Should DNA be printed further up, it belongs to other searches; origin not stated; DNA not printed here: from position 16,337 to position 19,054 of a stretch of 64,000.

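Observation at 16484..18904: Pentaheme cytochrome with a long non-heme middle region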

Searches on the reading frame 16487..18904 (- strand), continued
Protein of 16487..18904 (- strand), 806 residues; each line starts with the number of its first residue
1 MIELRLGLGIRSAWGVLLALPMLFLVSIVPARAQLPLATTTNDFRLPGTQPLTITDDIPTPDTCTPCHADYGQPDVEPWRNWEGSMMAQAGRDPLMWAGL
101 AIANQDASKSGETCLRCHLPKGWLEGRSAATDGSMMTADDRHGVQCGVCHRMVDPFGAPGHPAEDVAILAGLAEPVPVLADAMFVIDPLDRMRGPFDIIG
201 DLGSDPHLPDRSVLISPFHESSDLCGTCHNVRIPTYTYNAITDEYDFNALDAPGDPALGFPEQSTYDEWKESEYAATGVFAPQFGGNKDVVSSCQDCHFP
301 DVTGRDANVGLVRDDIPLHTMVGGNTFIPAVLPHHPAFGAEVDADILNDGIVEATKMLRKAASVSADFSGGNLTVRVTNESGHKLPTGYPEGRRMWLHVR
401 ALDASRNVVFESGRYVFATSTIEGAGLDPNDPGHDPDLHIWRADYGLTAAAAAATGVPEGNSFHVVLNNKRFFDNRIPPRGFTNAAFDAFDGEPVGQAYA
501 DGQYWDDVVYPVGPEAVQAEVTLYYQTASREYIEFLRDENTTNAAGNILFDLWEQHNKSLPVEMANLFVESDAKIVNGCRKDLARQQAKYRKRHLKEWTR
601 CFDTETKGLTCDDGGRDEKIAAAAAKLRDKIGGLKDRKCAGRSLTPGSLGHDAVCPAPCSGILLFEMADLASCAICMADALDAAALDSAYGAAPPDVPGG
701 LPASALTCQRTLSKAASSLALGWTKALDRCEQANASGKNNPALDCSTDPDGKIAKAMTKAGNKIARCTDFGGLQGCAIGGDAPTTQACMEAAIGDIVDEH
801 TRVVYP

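Call 29: fold_search(model_id=the predicted structure, library=pdb)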
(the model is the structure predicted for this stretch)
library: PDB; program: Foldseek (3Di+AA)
matches with E <= 10: 520; with E <= 0.001: 1
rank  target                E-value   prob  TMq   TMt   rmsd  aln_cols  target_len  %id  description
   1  5ze8                  7.7e-13  1.00  0.36  0.69   6.2       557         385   18  Crystal structure of a penta-heme cytochrome c552 from Thermochromatium tepidum (released 2018-04-25)
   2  4xmv                  1.2e-01  0.08  0.09  0.09  22.7       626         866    9  Crystal Structure of Met260Ala mutant of E. coli Aminopeptidase N in complex with L-Arginine (released 2016-02-10)
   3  5boa_D                1.3e-01  0.33  0.08  0.26  16.4       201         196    9  Crystal Structure of the Meningitis Pathogen Streptococcus suis adhesion Fhb bound to the disaccharide receptor Gb2 (released 2016-05-04)
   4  4qpe                  1.3e-01  0.08  0.09  0.09  22.4       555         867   11  Crystal structure of Aminopeptidase N in complex with N-cyclohexyl-1,2-diaminoethylphosphonic acid (released 2014-09-24)
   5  3isy                  1.4e-01  0.47  0.08  0.34   7.7       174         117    7  Crystal structure of an intracellular proteinase inhibitor (ipi, bsu11130) from bacillus subtilis at 2.61 A resolution (released 2009-09-15)
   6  5bob_C                1.5e-01  0.35  0.08  0.27  17.1       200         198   10  Crystal Structure of the Meningitis Pathogen Streptococcus suis adhesion Fhb (released 2015-11-18)
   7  2gtq                  1.5e-01  0.08  0.09  0.09  22.6       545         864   10  Crystal structure of aminopeptidase N from human pathogen Neisseria meningitidis (released 2006-05-30)
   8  4pw4                  2.0e-01  0.08  0.10  0.10  22.1       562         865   10  Crystal structure of Aminopeptidase N in complex with phosphonic acid analogue of homophenylalanine L-(R)-hPheP (released 2014-06-25)
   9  5bob_A                2.2e-01  0.23  0.07  0.25  17.4       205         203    9  Crystal Structure of the Meningitis Pathogen Streptococcus suis adhesion Fhb (released 2015-11-18)
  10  4bfk_B                2.3e-01  0.33  0.08  0.34   7.8       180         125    9  Superoxide reductase (Neelaredoxin) from Archaeoglobus fulgidus E12Q mutant (released 2014-03-26)
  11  4c4u_A                2.5e-01  0.35  0.08  0.35   7.4       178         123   11  Superoxide reductase (Neelaredoxin) from Archaeoglobus fulgidus E12Q mutant in the reduced form (released 2014-08-06)
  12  5hdw                  2.6e-01  0.18  0.07  0.27   7.0       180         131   11  ApaG Domain of FBxo3 (released 2016-04-06)
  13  6z9c                  2.9e-01  0.09  0.08  0.18  17.1       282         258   10  Structure of human POLDIP2, a multifaceted adaptor protein in metabolism and genome stability (released 2020-06-17)
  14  5bob_E                3.2e-01  0.18  0.08  0.25  16.2       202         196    8  Crystal Structure of the Meningitis Pathogen Streptococcus suis adhesion Fhb (released 2015-11-18)
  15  4qhp                  3.2e-01  0.05  0.09  0.09  22.4       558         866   11  Crystal structure of Aminopeptidase N in complex with the phosphinic dipeptide analogue LL-(R,S)-hPheP[CH2]Phe(4-CH2NH2) (released 2014-09-24)
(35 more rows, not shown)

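Call 47: find_encoding_contigs(protein=P0119, flank=7000, max_places=2)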
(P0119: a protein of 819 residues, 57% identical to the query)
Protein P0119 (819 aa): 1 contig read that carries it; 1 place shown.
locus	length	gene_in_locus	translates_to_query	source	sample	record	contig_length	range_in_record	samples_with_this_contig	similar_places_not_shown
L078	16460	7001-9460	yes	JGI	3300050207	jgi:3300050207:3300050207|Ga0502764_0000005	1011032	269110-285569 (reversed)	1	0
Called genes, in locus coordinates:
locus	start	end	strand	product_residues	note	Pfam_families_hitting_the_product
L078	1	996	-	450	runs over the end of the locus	PF02878:PGM_PMM_I, PF02879:PGM_PMM_II, PF02880:PGM_PMM_III, PF00408:PGM_PMM_IV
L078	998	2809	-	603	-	PF06480:FtsH_ext, PF00004:AAA, PF07728:AAA_5 (faint), PF17862:AAA_lid_3, PF01434:Peptidase_M41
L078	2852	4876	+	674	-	-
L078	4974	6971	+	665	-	PF13229:Beta_helix, PF05048:NosD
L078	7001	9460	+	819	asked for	PF14522:Cytochrome_C7 (faint)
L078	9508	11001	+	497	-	-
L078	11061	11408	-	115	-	PF01988:VIT1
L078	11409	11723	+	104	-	-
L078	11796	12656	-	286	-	-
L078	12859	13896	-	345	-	PF01988:VIT1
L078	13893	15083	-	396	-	PF00108:Thiolase_N, PF02803:Thiolase_C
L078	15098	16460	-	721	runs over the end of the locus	PF01564:Spermine_synth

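Call 48: find_encoding_contigs(protein=P0053, flank=7000, max_places=2)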
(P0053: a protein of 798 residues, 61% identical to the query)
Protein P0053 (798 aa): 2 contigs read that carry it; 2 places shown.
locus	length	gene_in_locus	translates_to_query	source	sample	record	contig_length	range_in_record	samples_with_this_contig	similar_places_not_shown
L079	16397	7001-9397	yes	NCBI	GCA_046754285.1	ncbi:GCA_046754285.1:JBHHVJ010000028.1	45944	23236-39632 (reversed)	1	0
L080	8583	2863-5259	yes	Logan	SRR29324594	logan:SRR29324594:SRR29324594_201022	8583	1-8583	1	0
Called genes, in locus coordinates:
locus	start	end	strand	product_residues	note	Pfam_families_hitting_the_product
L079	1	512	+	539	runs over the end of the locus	PF00501:AMP-binding, PF13193:AMP-binding_C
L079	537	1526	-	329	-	PF02126:PTE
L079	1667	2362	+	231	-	PF00535:Glycos_transf_2 (weak)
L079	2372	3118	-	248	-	PF07819:PGAP1 (faint), PF00561:Abhydrolase_1, PF00975:Thioesterase (weak), PF12146:Hydrolase_4, PF12697:Abhydrolase_6, PF03096:Ndr (weak)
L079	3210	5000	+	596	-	PF02538:Hydantoinase_B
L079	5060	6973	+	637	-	PF05048:NosD (weak), PF13229:Beta_helix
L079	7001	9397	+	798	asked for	-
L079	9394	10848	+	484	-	-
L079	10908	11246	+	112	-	-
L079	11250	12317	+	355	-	PF13624:SurA_N_3 (faint), PF13462:Thioredoxin_4, PF01323:DSBA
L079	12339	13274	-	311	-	PF03781:FGE-sulfatase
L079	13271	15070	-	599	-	-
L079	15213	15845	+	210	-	-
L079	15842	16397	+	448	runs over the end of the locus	-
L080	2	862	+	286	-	?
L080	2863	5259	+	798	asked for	-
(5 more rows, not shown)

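Call 49: find_encoding_contigs(protein=P0033, flank=7000, max_places=2)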
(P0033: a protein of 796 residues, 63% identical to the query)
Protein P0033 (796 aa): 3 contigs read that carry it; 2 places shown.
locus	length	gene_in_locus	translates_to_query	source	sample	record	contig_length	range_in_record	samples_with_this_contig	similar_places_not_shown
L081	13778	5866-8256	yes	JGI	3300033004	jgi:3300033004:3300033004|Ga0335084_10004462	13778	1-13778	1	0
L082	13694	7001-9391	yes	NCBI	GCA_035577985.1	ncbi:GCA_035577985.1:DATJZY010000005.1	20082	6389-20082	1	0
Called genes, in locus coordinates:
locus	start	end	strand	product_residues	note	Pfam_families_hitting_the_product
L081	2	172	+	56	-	?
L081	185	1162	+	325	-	PF08240:ADH_N, PF00107:ADH_zinc_N, PF13602:ADH_zinc_N_2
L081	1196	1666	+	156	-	PF01814:Hemerythrin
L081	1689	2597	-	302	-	PF04391:DUF533 (faint), PF05099:TerB (faint)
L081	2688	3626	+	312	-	PF00478:IMPDH (weak), PF03060:NMO, PF01070:FMN_dh, PF00478:IMPDH (weak)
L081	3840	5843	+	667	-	PF13229:Beta_helix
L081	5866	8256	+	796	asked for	-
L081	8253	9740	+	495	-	-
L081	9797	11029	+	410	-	PF00108:Thiolase_N, PF02803:Thiolase_C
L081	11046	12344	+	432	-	PF00155:Aminotran_1_2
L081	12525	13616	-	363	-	PF00296:Bac_luciferase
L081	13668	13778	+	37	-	?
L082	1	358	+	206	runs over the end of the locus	PF00578:AhpC-TSA (weak)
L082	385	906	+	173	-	PF02975:Me-amine-dh_L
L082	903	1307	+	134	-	PF00034:Cytochrom_C (faint)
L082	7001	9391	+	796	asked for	-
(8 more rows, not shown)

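Call 84: list_cluster_members(proteins=[P0001])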
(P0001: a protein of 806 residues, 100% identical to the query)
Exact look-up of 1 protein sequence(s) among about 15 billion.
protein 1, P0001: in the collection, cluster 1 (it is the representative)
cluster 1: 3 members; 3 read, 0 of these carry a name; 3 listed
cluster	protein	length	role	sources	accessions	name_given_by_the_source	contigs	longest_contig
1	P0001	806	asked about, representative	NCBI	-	-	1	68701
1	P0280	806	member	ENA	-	-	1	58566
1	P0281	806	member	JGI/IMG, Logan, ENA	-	-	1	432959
